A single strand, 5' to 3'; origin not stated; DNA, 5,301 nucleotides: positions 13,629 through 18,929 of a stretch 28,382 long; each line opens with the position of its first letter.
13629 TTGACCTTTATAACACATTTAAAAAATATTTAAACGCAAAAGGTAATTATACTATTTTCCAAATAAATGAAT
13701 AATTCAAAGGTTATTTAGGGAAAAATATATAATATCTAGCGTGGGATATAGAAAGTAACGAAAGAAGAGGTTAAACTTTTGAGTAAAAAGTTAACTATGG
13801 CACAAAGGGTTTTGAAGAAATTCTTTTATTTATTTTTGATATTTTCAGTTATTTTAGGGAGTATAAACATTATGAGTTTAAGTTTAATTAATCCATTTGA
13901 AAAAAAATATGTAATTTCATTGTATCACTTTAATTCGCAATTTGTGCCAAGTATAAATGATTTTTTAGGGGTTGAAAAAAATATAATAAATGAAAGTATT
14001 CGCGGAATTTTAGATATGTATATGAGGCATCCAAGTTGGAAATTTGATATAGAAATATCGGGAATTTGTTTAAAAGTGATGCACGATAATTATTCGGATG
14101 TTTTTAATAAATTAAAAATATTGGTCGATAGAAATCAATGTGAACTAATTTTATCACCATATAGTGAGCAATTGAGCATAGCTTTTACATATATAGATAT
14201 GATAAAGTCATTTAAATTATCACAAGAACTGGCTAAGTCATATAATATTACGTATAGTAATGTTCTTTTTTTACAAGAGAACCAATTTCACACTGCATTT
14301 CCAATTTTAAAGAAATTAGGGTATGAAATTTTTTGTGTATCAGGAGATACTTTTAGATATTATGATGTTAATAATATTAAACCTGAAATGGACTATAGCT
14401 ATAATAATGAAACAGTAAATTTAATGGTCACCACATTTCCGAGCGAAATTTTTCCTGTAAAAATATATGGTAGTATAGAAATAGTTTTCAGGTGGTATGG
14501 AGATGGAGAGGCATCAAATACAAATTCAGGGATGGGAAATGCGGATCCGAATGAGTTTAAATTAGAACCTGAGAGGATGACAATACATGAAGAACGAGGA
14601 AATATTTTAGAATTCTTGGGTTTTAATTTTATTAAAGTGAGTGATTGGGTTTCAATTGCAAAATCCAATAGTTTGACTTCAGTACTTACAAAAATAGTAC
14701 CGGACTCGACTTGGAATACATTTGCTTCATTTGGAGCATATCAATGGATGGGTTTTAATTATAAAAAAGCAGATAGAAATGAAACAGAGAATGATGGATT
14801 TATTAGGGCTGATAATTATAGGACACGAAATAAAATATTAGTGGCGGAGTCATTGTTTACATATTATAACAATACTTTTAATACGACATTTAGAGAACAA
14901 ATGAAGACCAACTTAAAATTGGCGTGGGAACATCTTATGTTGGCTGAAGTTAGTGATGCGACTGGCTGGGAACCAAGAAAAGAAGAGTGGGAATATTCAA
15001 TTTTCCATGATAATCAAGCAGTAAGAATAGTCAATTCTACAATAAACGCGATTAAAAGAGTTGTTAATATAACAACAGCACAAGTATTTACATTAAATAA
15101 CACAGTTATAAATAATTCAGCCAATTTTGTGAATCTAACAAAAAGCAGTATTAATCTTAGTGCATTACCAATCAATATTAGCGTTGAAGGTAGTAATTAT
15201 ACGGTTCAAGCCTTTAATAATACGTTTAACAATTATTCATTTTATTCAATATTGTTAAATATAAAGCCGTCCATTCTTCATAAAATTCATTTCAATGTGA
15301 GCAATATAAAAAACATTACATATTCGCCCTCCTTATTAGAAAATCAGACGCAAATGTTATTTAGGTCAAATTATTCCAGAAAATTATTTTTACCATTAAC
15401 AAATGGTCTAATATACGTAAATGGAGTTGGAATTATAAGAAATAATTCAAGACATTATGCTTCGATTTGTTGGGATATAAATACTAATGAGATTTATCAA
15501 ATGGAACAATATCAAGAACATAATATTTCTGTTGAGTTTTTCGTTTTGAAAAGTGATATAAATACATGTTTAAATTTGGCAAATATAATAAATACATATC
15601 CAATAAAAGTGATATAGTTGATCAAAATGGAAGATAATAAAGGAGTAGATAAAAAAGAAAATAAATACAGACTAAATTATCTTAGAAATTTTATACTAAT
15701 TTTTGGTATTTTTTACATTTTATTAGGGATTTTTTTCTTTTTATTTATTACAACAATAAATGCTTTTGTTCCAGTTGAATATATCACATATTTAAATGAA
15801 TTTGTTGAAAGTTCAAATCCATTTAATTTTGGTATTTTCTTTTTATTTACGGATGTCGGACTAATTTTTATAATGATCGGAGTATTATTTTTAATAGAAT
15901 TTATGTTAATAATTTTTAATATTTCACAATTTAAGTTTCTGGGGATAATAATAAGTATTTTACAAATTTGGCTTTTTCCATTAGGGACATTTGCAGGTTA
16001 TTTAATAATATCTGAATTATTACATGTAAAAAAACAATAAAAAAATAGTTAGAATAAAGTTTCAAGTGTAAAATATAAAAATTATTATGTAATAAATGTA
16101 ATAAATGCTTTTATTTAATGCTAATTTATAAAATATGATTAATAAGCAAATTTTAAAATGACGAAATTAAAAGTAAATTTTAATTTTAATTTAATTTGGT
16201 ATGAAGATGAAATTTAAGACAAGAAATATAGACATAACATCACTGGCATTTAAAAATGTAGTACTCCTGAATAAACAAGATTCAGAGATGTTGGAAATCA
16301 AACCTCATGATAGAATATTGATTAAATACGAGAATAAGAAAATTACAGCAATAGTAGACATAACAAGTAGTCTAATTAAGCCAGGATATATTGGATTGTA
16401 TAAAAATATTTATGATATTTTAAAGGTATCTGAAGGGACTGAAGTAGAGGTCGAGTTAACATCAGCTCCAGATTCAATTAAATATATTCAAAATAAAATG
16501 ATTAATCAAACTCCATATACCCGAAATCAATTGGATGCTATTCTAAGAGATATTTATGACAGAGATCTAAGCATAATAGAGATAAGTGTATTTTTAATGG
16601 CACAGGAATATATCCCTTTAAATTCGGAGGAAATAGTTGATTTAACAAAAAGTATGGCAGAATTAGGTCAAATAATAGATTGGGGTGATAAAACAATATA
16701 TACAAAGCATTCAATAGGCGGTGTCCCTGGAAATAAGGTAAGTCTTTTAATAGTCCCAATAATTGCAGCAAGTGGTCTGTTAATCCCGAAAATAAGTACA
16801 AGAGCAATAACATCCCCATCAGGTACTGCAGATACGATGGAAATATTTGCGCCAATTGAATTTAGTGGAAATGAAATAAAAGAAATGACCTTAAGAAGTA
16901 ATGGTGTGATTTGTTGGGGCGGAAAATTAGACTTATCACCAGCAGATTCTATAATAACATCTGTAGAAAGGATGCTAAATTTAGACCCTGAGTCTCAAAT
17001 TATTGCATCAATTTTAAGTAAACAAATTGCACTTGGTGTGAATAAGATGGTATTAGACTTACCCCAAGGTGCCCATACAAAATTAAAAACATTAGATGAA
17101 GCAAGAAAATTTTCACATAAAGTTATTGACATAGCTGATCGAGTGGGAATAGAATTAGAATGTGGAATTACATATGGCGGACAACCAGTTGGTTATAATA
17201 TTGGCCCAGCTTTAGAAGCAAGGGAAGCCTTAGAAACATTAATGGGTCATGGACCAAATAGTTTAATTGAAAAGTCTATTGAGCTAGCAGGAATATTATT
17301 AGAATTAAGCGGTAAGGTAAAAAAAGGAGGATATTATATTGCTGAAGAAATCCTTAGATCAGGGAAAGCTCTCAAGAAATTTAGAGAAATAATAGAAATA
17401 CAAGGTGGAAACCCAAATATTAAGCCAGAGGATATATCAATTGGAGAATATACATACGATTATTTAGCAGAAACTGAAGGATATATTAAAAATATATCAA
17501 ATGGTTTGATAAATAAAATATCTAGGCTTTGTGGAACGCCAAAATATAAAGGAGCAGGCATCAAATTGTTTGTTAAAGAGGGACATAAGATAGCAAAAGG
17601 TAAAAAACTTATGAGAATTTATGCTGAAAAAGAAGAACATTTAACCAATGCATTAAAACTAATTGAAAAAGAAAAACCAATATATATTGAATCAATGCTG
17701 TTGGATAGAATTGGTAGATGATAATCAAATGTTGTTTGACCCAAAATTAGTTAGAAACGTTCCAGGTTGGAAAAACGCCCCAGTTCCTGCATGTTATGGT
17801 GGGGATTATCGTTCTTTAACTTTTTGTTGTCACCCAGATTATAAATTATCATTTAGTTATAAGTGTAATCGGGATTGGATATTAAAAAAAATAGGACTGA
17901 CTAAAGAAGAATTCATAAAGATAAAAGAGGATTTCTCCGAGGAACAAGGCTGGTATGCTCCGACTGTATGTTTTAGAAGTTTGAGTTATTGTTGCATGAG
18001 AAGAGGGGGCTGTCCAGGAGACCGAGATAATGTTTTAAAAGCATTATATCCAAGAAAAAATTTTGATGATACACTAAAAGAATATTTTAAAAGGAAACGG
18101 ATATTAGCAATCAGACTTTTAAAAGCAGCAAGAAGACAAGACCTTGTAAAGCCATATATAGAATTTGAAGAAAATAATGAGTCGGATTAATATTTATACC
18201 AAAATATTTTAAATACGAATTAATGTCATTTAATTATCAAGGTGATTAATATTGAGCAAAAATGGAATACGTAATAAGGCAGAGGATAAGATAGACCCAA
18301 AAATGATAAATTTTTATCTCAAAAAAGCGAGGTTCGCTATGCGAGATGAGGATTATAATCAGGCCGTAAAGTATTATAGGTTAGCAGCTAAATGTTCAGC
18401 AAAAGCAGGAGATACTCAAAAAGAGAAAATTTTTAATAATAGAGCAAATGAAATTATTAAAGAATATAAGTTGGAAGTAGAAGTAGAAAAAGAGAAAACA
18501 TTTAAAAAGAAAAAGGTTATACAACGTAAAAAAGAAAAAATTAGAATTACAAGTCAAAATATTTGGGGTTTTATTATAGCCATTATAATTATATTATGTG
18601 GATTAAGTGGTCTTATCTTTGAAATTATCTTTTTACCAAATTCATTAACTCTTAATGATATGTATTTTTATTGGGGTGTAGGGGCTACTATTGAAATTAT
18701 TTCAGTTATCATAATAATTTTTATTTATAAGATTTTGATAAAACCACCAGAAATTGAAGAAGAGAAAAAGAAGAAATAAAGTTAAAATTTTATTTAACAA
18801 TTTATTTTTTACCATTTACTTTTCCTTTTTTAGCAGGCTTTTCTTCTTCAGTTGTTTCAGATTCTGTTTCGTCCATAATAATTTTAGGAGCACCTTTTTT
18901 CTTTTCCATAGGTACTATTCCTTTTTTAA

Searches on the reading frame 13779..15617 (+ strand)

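Call 11: search_protein_families(library=pfam, proteins=[window:13779-15617:+], max_evalue=0.01)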
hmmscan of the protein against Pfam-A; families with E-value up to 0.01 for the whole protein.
window:13779-15617:+ (612 aa): 1 family
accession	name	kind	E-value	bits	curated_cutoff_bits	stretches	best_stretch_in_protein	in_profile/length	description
PF03065.20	Glyco_hydro_57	-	7.3e-08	32.5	21.2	1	79-197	61-174/291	Glycosyl hydrolase family 57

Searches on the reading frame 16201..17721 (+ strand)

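Call 11: search_protein_families(library=pfam, proteins=[window:16201-17721:+], max_evalue=0.01)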
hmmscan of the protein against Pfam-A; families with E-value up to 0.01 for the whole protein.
window:16201-17721:+ (506 aa): 6 families
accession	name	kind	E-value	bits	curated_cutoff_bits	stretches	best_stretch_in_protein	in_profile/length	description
PF00591.27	Glycos_transf_3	-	1.1e-11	45.3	27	1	168-391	6-253/253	Glycosyl transferase family, a/b domain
PF07831.19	PYNP_C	-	1e-07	31.9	27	1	447-491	27-71/75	Pyrimidine nucleoside phosphorylase C-terminal domain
PF02885.22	Glycos_trans_3N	-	6.6e-06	26.2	26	1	98-156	5-63/63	Glycosyl transferase family, helical bundle domain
PF02359.24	CDC48_N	-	5e-05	23.9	35.1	1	10-86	7-82/85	Cell division protein 48 (CDC48), N-terminal domain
PF01568.27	Molydop_binding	-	0.0024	18.3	26.8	1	16-77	25-84/110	Molydopterin dinucleotide binding domain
PF03120.22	DNA_ligase_OB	-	0.0081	16.4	32.9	0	12-55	28-71/79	NAD-dependent DNA ligase OB-fold domain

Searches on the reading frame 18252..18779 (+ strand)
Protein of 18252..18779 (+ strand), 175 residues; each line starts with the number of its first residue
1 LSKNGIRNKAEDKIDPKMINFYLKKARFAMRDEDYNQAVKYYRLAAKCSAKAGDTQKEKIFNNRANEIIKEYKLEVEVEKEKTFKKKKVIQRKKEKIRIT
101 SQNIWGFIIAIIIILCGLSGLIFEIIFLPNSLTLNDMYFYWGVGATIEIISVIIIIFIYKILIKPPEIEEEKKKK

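Call 11: search_protein_families(library=pfam, proteins=[window:18252-18779:+], max_evalue=0.01)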
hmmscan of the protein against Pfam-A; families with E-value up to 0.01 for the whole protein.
window:18252-18779:+ (175 aa): 1 family
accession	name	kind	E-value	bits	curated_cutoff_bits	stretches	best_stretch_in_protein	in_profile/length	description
PF20990.2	DUF2207_C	-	0.0079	16.4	33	1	54-160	102-187/247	Predicted membrane protein (DUF2207) C-terminal domain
